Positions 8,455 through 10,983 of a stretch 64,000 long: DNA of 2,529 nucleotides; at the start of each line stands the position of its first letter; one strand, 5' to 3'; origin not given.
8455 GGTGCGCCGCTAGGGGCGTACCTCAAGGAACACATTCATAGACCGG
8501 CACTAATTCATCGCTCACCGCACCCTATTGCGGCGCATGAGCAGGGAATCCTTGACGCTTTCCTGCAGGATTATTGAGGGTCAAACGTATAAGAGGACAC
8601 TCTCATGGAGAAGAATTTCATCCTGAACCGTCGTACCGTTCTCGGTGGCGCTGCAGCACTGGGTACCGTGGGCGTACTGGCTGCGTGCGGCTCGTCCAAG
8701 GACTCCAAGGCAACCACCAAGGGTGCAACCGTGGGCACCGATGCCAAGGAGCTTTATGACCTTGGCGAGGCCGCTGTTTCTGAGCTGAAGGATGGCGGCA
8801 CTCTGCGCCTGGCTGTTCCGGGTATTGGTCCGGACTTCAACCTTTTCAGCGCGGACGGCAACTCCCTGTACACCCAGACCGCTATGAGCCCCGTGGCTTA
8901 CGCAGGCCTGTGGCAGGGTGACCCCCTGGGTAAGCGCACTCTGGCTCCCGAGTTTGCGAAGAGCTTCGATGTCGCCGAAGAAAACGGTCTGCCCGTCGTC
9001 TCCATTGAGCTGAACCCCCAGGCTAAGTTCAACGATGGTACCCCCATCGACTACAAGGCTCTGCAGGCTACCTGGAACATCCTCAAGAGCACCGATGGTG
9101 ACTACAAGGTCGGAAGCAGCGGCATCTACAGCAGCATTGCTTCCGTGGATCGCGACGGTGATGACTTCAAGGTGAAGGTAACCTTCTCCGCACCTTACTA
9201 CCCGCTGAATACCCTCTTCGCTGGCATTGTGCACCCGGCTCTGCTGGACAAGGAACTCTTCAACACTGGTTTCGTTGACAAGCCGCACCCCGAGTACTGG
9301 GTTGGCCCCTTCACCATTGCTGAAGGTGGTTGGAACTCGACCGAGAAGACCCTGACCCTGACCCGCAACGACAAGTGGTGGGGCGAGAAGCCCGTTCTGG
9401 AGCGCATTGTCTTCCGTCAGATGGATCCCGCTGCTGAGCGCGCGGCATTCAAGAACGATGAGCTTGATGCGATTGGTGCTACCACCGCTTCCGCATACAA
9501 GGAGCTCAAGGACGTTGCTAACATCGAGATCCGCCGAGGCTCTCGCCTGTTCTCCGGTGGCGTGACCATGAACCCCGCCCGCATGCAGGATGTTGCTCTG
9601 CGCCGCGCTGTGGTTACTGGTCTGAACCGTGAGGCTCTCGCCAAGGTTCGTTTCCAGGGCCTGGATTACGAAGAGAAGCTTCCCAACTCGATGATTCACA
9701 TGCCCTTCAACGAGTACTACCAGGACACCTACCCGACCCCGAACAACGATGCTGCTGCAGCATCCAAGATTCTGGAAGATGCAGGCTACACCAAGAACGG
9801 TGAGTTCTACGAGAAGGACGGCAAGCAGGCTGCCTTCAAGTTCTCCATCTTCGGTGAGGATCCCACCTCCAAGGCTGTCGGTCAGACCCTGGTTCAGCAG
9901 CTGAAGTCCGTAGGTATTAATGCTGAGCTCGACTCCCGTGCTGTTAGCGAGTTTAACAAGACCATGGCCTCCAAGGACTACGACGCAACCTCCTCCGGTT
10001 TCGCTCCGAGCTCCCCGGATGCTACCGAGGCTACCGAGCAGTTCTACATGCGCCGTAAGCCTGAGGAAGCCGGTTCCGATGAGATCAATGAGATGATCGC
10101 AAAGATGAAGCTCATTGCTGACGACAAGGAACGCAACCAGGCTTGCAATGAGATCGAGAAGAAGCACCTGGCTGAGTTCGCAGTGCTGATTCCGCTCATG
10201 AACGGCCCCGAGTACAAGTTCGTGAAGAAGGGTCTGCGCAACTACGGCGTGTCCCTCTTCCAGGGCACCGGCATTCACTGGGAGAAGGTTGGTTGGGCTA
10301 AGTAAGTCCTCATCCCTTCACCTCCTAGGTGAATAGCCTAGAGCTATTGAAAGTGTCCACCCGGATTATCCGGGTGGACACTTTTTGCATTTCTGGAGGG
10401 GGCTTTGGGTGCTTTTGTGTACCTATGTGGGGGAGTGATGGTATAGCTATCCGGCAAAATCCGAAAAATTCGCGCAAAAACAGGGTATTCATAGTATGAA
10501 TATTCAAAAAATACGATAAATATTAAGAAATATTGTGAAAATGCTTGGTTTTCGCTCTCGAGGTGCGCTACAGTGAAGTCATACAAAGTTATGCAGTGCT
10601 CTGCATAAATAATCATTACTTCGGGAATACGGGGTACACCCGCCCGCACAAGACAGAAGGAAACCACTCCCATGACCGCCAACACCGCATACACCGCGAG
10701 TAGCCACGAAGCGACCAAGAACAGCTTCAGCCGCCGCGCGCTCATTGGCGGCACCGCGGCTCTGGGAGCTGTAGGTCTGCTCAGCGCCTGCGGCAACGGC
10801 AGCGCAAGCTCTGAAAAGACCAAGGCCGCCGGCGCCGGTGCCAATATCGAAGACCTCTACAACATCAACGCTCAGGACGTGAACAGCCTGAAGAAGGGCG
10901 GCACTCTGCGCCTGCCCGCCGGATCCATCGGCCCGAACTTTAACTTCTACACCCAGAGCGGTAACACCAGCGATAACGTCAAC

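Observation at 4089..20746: One Opp-type translocator followed by six tandem, independently terminated substrate-binding lipoprotein paralogs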

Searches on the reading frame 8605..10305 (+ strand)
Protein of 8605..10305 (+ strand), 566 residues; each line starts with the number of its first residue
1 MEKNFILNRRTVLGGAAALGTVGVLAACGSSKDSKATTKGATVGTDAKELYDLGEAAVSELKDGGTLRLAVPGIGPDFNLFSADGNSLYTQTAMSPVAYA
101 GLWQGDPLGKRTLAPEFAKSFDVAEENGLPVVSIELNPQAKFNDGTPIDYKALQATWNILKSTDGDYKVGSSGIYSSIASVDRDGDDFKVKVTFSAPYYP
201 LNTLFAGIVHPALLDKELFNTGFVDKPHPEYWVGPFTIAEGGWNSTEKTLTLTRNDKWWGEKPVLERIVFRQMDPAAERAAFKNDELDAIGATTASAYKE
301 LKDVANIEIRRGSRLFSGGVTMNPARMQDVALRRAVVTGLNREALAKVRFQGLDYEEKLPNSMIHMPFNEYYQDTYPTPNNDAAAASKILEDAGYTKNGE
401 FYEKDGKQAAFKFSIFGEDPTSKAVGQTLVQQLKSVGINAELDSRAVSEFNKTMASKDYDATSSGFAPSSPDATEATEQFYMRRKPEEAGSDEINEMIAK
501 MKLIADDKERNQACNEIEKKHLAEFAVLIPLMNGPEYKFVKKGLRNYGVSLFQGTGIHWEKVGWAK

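Call 3: search_protein_families(library=pfam, proteins=[window:8605-10305:+])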
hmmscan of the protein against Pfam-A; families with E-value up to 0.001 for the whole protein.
window:8605-10305:+ (566 aa): 1 family
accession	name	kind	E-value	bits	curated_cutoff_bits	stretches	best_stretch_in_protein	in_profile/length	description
PF00496.27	SBP_bac_5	-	4.9e-48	164.5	32.4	1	113-481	2-361/368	Bacterial extracellular solute-binding proteins, family 5 Middle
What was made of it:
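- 8605..10305 (+): S1, SBP lipoprotein (566 aa), clade A. Occurs as two allele classes in the species complex. PF00496 E 5e-48 (call 3).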

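Call 4: search_protein_families(library=ncbifam, proteins=[window:8605-10305:+])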
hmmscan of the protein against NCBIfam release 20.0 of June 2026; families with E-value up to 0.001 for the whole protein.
window:8605-10305:+ (566 aa): 7 families
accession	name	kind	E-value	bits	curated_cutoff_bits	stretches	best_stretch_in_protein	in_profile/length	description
NF045467.1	Opp4A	equivalog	2e-24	85.8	650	1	234-552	211-546/556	oligopeptide ABC transporter substrate-binding protein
TIGR02294.1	nickel_nikA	equivalog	7.3e-24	84.1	393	1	112-533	47-472/501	nickel ABC transporter substrate-binding protein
NF045468.1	Opp5A_nikA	equivalog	9.1e-22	77.2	600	1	113-519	57-445/488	nickel ABC transporter substrate-binding protein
NF047575.1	opine_bind_CntA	exception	1.2e-21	76.9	800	1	112-535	76-506/535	staphylopine-dependent metal ABC transporter substrate-binding lipoprotein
TIGR04028.1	SBP_KPN_01854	hypoth_equivalog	1.7e-15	56.6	468.5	1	133-536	63-482/509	TIGR04028 family ABC transporter substrate-binding protein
NF011942.0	PRK15413.1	equivalog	2.7e-14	52.8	594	1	98-443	58-381/512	glutathione ABC transporter substrate-binding protein GsiB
NF043070.1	DppA_dipep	equivalog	5.5e-06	25.2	1005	1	176-397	153-370/535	dipeptide ABC transporter periplasmic-binding protein DppA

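Call 10: find_encoding_contigs(protein=window:8605-10305:+, flank=10000, max_places=6)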
Protein window:8605-10305:+ (566 aa): 16 contigs read that carry it; 6 places shown.
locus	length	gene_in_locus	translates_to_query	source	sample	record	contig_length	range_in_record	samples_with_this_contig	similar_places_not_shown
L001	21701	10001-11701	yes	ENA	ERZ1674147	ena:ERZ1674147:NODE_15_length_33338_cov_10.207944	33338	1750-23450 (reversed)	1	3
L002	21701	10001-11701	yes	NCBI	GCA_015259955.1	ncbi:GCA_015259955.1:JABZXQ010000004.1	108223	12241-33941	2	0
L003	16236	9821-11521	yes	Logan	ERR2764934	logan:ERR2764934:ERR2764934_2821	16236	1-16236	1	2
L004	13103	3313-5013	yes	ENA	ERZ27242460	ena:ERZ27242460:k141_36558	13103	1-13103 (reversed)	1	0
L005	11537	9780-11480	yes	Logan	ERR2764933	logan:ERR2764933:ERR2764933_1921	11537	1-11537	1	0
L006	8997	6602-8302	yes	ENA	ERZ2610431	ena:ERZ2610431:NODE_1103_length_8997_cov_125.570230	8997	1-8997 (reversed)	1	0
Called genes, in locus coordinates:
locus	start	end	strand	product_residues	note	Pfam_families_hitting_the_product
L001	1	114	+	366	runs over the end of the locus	PF02698:DUF218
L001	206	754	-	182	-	-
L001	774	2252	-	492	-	PF13396:PLDc_N (weak), PF13091:PLDc_2, PF00614:PLDc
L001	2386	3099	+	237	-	PF00440:TetR_N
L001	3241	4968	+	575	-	PF06609:TRI12, PF00083:Sugar_tr, PF07690:MFS_1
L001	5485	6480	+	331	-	PF00528:BPD_transp_1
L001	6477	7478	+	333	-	PF12911:OppC_N, PF00528:BPD_transp_1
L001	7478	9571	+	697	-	PF00005:ABC_tran, PF02463:SMC_N (faint), PF13304:AAA_21 (faint), PF08352:oligo_HPY, PF00005:ABC_tran, PF08352:oligo_HPY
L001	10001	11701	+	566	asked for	PF00496:SBP_bac_5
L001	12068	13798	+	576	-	PF00496:SBP_bac_5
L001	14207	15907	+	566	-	PF00496:SBP_bac_5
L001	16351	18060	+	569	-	PF00496:SBP_bac_5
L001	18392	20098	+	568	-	PF00496:SBP_bac_5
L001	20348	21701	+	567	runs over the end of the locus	PF00496:SBP_bac_5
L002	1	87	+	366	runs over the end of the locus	PF02698:DUF218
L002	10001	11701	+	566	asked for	PF00496:SBP_bac_5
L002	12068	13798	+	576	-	PF00496:SBP_bac_5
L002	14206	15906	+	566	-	PF00496:SBP_bac_5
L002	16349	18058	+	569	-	PF00496:SBP_bac_5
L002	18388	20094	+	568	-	PF00496:SBP_bac_5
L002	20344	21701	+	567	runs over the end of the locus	PF00496:SBP_bac_5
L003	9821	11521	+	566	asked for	PF00496:SBP_bac_5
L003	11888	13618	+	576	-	PF00496:SBP_bac_5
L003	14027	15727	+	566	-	PF00496:SBP_bac_5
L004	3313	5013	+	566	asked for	PF00496:SBP_bac_5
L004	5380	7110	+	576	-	PF00496:SBP_bac_5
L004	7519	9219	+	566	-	PF00496:SBP_bac_5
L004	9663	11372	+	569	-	PF00496:SBP_bac_5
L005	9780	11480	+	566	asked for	PF00496:SBP_bac_5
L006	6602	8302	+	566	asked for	PF00496:SBP_bac_5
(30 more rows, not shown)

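Call 11: search_solved_structures(query=window:8605-10305:+, max_evalue=0.001)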
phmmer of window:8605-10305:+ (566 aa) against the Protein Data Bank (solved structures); distinct sequences matched with E-value up to 0.001: 41.
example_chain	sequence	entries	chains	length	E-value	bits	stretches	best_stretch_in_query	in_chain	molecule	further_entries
8j5q_A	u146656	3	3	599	1.5e-49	172.3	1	37-550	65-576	Uncharacterized protein Rv1280c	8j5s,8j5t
8j5u_A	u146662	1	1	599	1.5e-49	172.3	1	37-550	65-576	Uncharacterized protein Rv1280c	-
8j5r_A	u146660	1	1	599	3e-49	171.3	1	37-550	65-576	Uncharacterized protein Rv1280c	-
4oer_A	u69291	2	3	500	1.7e-18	69.8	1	112-475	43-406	NikA protein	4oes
5yh5_A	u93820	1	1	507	1.7e-16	63.2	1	111-544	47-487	Nickel ABC transporter substrate-binding protein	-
5yhe_A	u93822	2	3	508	1.7e-16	63.2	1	111-544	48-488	Nickel ABC transporter substrate-binding protein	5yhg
5yh8_A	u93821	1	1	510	1.9e-16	63.1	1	111-544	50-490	Nickel ABC transporter substrate-binding protein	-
4wed_A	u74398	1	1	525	7.5e-16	61.1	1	117-460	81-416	ABC transporter, periplasmic solute-binding protein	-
2grv_A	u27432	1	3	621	1.1e-13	53.9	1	68-443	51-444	LpqW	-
3t66_A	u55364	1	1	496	3.1e-12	49.2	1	111-463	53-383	Nickel ABC transporter (Nickel-binding protein)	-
4oet_A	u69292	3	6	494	6.8e-11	44.7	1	96-454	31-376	Putative peptide ABC-transport system periplasmic peptide-binding protein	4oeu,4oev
2noo_A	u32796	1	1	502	6.9e-11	44.7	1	112-445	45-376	Nickel-binding periplasmic protein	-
3drf_A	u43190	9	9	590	9.3e-11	44.3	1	250-454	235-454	Oligopeptide-binding protein oppA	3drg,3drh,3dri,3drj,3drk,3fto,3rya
5u4o_A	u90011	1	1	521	1.6e-10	43.5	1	135-530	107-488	ABC transporter substrate-binding protein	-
9t0v_A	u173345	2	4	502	1.8e-10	43.3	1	112-444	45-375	Nickel-binding periplasmic protein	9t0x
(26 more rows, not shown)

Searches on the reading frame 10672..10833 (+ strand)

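Call 48: search_protein_families(library=ncbifam, max_evalue=10, proteins=[window:10672-10833:+])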
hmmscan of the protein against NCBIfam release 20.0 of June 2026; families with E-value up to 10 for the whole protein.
seq(54 aa): 4 families
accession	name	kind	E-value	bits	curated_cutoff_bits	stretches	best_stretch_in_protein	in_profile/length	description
NF058595.1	invert_tail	domain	0.011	16.1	37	1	14-51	46-82/113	lipo-invert putative C-terminal anchoring domain-containing protein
TIGR01409.1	TAT_signal_seq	domain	0.032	14.6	16.7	1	20-39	2-21/29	twin-arginine translocation signal domain-containing protein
TIGR01412.1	tat_substr_1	equivalog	0.07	12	428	1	14-50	3-39/420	iron uptake transporter deferrochelatase/peroxidase subunit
NF047847.2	SS_mature_LptM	equivalog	0.092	12.9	27.7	1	22-42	4-22/31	LPS translocon maturation chaperone LptM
